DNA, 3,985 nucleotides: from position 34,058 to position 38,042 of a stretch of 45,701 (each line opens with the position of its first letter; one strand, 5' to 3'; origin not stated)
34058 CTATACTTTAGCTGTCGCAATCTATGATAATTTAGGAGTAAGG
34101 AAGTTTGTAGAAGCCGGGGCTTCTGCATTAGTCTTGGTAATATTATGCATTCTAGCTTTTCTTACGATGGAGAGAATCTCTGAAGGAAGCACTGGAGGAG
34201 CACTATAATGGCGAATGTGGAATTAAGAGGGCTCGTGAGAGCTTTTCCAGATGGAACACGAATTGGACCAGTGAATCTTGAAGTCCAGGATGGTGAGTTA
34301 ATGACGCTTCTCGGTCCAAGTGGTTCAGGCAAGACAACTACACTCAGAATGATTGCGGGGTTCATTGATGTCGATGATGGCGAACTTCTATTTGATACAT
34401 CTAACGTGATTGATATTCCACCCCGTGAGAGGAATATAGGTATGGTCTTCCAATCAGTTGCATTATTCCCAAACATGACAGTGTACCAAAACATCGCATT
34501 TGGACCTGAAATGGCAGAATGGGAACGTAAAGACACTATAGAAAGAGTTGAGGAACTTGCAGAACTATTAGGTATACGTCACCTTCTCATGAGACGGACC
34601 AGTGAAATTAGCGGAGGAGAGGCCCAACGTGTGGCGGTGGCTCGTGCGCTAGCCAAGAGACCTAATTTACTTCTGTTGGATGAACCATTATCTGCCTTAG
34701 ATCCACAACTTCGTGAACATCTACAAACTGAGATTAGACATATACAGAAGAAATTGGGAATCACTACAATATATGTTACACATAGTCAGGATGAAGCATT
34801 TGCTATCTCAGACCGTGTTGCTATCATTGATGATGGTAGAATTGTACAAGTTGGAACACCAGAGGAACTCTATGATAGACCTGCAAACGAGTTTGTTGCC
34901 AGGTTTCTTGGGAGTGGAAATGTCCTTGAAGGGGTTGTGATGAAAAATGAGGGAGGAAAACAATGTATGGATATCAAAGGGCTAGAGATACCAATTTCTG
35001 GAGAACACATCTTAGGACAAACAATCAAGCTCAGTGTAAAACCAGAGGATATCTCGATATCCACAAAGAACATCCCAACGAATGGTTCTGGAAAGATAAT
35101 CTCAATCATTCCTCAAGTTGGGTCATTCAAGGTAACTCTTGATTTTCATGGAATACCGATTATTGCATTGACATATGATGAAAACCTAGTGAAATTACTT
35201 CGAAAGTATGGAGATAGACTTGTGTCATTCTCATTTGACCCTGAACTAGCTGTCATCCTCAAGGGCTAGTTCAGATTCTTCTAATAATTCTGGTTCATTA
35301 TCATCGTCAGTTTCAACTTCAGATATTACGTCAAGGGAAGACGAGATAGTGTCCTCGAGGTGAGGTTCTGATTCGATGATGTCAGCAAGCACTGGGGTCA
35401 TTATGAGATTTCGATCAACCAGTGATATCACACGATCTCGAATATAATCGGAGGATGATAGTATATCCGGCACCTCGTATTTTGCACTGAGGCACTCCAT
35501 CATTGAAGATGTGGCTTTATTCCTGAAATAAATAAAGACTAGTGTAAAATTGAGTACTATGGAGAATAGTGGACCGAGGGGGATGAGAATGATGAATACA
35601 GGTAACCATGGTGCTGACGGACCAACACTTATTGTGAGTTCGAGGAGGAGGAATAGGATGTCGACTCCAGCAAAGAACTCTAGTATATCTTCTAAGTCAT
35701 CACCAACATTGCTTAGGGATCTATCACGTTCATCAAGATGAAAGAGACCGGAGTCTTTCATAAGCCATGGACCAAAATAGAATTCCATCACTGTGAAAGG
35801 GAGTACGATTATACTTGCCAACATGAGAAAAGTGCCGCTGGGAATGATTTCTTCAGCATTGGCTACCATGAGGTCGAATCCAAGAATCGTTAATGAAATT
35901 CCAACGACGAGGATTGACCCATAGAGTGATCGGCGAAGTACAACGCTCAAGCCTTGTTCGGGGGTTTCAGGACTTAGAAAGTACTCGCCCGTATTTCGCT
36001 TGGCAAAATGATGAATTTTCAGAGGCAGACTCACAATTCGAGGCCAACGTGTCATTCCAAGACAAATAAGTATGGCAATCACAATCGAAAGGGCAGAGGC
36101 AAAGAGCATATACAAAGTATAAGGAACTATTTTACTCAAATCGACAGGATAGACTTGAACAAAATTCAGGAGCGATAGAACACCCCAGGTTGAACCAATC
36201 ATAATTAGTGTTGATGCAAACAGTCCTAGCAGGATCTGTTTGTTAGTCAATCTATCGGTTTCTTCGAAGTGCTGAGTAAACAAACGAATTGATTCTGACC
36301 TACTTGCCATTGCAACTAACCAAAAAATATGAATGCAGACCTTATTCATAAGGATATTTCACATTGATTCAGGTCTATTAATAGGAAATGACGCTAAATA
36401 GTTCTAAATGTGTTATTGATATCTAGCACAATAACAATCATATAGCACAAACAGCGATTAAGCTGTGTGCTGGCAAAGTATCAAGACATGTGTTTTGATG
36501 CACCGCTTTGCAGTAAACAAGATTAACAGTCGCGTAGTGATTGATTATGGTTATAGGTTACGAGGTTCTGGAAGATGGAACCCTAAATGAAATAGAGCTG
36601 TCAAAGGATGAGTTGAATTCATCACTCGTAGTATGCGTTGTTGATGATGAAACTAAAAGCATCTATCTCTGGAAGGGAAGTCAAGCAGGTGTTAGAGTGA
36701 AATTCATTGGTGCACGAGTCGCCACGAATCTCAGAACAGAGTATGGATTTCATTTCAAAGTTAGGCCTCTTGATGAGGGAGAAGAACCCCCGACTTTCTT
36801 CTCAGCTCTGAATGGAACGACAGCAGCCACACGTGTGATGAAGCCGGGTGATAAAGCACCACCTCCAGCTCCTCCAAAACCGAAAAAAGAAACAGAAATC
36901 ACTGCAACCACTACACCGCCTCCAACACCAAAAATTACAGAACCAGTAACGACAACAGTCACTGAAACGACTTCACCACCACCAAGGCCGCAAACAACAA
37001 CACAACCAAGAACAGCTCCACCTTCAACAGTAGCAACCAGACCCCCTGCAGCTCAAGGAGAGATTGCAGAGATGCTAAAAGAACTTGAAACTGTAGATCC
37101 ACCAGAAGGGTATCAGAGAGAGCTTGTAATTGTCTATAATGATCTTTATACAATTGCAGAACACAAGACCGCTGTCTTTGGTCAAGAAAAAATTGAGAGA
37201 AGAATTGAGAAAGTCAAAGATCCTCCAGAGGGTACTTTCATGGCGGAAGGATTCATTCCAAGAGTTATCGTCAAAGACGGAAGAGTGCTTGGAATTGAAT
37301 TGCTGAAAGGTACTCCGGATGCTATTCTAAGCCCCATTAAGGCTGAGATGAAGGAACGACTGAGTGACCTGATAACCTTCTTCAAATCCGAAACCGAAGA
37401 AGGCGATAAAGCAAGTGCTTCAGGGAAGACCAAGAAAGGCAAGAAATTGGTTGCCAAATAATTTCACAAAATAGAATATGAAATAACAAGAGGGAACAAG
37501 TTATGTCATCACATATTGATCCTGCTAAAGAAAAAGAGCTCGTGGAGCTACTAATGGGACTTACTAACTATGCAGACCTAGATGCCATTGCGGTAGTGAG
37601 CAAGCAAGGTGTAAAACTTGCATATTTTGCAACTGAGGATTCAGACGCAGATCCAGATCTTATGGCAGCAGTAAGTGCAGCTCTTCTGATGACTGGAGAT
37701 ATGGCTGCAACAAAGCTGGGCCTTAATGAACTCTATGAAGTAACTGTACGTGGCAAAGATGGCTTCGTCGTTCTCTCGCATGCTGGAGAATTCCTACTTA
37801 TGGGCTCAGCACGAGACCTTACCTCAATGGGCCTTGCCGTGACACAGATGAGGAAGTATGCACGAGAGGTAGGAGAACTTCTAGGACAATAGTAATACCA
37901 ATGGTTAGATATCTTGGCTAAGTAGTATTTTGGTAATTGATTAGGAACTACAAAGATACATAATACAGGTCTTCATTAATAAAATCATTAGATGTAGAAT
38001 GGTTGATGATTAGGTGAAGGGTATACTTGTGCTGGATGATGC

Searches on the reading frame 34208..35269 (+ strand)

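Call 7: search_protein_families(library=pfam, proteins=[window:34208-35269:+], max_evalue=0.001)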
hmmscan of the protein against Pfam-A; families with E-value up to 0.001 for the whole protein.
window:34208-35269:+ (353 aa): 2 families
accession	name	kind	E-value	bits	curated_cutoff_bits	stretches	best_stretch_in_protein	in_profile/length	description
PF00005.33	ABC_tran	-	6.6e-34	117.9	25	1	21-161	3-136/137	ABC transporter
PF13304.12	AAA_21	-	1.1e-07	32.7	27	1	146-193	250-299/304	AAA domain, putative AbiEii toxin, Type IV TA system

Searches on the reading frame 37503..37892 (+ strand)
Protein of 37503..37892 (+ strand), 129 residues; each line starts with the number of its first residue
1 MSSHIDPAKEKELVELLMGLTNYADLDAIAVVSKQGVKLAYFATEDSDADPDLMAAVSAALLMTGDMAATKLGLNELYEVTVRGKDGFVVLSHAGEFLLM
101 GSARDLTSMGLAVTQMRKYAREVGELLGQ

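Call 7: search_protein_families(library=pfam, proteins=[window:37503-37892:+], max_evalue=0.001)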
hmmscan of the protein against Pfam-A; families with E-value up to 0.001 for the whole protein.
window:37503-37892:+ (129 aa): 1 family
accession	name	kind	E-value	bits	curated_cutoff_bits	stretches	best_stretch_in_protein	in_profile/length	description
PF03259.23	Robl_LC7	-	9.8e-12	44.9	23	1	15-100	4-87/91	Roadblock/LC7 domain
